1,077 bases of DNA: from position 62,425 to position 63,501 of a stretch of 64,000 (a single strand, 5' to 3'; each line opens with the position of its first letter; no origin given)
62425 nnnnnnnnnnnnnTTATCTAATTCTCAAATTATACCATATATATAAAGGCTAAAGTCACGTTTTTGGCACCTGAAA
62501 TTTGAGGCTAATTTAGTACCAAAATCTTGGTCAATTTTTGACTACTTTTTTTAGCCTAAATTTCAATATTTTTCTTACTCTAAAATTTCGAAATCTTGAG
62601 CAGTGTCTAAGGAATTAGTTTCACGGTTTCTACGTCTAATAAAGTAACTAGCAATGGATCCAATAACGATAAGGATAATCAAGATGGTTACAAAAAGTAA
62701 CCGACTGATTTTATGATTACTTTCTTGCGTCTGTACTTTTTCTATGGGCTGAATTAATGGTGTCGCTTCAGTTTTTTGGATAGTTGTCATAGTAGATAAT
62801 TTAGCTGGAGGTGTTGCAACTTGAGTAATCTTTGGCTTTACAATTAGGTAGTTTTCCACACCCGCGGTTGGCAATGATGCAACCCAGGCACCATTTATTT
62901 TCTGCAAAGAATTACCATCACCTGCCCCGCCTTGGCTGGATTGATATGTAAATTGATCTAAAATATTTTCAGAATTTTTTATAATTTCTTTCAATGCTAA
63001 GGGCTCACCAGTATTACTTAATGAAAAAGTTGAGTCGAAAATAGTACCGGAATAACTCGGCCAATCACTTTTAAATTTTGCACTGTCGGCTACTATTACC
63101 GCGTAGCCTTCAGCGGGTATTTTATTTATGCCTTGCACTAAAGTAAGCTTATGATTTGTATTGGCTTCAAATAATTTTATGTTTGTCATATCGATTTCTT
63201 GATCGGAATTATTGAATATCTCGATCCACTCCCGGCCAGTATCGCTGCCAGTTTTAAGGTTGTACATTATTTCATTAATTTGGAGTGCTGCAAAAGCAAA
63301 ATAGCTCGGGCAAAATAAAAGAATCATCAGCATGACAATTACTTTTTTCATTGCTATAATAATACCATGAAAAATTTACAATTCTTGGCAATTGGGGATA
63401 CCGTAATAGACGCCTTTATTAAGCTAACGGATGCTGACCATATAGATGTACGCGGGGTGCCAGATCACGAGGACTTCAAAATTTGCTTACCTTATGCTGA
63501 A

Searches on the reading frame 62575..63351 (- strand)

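Call 5: search_protein_families(library=pfam, proteins=[window:62575-63351:-], max_evalue=0.01)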
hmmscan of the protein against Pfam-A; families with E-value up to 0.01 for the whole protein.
window:62575-63351:- (258 aa): 1 family
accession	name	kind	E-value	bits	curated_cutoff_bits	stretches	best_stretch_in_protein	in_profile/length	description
PF00932.25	LTD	-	1.6e-12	48.2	34.3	1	21-137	6-108/109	Lamin Tail Domain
